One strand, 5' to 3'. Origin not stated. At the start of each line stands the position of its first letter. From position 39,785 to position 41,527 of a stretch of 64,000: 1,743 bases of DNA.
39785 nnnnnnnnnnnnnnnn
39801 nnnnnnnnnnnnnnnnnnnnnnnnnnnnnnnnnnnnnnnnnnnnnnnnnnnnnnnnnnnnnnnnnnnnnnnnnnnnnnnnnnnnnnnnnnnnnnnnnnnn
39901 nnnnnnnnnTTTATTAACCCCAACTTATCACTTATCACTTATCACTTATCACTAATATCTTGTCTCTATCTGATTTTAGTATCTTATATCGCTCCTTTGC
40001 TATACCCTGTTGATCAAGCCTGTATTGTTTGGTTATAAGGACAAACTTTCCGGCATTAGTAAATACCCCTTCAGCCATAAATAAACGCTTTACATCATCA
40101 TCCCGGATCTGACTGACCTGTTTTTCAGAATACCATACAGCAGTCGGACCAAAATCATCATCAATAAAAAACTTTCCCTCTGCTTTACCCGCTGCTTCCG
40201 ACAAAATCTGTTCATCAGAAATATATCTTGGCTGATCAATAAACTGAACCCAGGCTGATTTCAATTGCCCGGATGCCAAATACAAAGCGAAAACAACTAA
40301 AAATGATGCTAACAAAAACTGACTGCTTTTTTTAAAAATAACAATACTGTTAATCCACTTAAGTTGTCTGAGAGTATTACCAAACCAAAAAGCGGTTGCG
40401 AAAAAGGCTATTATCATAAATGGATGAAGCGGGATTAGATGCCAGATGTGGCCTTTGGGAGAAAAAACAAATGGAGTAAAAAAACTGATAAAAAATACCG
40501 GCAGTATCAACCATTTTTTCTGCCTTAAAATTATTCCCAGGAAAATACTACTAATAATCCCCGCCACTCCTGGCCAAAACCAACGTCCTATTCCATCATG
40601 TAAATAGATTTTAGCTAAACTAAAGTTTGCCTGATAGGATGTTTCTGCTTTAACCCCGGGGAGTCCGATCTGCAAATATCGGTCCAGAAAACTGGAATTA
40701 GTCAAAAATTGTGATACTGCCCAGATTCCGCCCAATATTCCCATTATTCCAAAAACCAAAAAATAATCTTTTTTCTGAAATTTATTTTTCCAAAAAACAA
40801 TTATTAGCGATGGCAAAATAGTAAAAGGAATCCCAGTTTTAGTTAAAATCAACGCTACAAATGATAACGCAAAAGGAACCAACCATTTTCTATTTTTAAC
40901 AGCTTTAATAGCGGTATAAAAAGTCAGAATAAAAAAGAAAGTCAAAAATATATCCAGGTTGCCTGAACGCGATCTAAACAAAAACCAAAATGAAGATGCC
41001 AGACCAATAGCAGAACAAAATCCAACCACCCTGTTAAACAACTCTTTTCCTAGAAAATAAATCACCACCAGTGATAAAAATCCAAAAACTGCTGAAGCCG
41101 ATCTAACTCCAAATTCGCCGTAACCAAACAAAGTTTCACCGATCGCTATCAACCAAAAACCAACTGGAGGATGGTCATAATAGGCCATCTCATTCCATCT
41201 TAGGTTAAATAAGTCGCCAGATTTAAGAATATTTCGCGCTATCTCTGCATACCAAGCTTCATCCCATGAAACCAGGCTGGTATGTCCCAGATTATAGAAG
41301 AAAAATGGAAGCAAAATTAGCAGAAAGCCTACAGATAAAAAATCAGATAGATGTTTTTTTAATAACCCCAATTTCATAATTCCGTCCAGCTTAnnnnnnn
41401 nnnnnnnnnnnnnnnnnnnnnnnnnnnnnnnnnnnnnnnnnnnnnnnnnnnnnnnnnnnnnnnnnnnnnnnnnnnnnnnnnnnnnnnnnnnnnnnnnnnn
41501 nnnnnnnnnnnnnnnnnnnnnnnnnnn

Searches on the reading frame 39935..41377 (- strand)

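Call 7: search_protein_families(library=pfam, proteins=[window:39935-41377:-], max_evalue=0.01)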
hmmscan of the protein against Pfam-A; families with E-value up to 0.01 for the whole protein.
window:39935-41377:- (480 aa): 1 family
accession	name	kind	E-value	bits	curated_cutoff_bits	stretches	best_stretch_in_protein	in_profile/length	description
PF13231.12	PMT_2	-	1.7e-21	77.5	26.1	1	68-211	1-147/160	Dolichyl-phosphate-mannose-protein mannosyltransferase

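Call 39: search_protein_families(library=ncbifam, proteins=[window:39935-41377:-], max_evalue=0.001)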
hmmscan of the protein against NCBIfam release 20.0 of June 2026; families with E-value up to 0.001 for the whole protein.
window:39935-41377:- (480 aa): 3 families
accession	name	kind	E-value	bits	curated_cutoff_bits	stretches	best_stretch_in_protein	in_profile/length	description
NF009784.2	PRK13279.1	equivalog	2.7e-20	72.5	567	1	18-218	10-216/539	lipid IV(A) 4-amino-4-deoxy-L-arabinosyltransferase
NF058602.1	PrMnsylTfPmt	equivalog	1.4e-10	40.6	800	1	69-161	99-192/530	protein O-mannosyltransferase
TIGR04154.1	archaeo_STT3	subfamily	0.00026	19.5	450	1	93-163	100-176/831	oligosaccharyl transferase, archaeosortase A system-associated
